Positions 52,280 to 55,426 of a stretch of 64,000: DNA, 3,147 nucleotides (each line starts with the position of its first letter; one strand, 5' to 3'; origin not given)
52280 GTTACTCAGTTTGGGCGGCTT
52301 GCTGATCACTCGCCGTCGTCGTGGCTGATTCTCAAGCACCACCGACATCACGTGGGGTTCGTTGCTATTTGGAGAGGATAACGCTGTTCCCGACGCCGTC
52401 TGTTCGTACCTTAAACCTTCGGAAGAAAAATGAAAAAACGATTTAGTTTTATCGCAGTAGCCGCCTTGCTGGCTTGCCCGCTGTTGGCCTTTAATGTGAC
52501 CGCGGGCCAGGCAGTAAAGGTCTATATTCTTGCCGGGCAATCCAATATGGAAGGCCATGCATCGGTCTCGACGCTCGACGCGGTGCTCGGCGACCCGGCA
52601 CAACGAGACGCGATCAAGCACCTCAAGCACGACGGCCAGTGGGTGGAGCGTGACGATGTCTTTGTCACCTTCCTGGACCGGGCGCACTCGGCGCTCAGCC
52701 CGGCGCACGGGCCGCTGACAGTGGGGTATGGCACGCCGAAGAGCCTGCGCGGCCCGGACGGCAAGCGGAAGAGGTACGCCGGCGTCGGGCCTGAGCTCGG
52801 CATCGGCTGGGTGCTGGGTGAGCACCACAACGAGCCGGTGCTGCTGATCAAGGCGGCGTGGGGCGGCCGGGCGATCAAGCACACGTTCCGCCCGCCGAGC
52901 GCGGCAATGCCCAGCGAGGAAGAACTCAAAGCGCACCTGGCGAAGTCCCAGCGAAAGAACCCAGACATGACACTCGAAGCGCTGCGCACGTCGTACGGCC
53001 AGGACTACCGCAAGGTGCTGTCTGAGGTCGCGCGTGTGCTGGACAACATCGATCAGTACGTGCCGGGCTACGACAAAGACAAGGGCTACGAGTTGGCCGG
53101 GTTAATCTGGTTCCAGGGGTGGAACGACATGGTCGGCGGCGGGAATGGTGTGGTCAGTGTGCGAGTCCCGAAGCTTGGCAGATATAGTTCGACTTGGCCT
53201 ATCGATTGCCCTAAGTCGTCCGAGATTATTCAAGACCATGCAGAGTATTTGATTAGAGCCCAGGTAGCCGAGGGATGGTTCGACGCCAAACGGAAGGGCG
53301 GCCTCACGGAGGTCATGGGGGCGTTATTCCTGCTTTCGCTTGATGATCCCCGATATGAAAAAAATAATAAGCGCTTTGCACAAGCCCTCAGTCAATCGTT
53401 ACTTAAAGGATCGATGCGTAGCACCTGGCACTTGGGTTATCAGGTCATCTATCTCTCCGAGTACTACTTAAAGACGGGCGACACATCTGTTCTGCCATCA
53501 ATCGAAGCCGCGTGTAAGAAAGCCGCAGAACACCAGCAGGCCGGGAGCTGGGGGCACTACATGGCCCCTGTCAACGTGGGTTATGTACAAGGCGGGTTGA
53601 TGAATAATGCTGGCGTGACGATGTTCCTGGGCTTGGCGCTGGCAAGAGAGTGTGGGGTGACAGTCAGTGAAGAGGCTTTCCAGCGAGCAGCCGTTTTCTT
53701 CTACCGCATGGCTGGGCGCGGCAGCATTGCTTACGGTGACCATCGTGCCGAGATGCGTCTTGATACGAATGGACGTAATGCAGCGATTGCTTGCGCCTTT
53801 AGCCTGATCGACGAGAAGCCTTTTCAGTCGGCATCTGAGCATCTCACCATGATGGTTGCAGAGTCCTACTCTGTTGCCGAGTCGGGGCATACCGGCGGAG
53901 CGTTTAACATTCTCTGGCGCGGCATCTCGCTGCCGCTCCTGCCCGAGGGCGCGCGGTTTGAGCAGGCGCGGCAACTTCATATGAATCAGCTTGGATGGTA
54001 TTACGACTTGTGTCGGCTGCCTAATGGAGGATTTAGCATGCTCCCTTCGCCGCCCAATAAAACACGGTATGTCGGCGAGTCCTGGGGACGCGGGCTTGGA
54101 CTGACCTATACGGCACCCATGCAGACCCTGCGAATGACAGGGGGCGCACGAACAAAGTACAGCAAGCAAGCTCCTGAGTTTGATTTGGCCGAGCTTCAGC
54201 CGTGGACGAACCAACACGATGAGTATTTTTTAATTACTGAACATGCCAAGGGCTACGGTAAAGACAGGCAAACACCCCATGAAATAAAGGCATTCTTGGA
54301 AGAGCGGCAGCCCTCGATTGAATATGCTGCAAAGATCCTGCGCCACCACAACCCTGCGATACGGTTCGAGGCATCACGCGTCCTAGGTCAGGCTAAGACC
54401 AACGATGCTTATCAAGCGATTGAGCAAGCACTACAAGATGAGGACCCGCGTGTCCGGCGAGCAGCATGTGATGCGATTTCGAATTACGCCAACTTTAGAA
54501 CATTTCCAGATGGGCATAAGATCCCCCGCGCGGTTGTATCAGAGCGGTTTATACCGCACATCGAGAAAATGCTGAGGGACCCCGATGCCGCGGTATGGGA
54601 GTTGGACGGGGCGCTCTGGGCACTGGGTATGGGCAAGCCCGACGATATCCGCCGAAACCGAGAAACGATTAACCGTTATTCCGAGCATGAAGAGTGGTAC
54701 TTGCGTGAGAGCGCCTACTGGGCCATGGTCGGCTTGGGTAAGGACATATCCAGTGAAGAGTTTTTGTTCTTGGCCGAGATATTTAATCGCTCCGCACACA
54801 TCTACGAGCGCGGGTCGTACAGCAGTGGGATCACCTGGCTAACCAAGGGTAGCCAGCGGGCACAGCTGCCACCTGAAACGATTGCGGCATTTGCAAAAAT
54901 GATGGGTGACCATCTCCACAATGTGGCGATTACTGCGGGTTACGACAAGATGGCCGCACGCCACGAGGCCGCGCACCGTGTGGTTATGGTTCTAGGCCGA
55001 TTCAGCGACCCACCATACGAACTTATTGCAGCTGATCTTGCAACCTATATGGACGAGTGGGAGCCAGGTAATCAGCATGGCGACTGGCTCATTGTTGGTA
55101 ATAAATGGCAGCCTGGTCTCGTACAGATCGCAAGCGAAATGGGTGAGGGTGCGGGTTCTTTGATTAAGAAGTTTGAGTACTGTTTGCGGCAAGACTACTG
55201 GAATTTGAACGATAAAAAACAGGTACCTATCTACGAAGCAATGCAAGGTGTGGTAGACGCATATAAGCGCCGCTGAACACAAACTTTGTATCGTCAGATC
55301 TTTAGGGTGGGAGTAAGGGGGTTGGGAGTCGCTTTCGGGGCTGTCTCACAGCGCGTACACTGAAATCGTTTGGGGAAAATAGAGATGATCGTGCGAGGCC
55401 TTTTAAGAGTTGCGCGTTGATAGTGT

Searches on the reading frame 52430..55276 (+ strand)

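Call 90: search_protein_families(library=pfam, proteins=[window:52430-55276:+], max_evalue=0.00001)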
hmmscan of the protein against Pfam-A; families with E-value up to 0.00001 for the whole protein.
window:52430-55276:+ (948 aa): 5 families
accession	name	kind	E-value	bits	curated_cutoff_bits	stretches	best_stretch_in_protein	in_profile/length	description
PF19805.5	DUF6288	-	1.2e-78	265.6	26.3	1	237-571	67-401/402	Family of unknown function (DUF6288)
PF13646.12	HEAT_2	-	3.5e-13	50.1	27.7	1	634-719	5-75/88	HEAT repeats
PF03629.24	SASA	-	3.2e-10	40.4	24.8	1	29-233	2-131/226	Carbohydrate esterase, sialic acid-specific acetylesterase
PF02985.28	HEAT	-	2.1e-09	37.2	23.5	0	662-687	3-28/31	HEAT repeat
PF13513.12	HEAT_EZ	-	6.5e-08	33.4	27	0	659-686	28-55/55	HEAT-like repeat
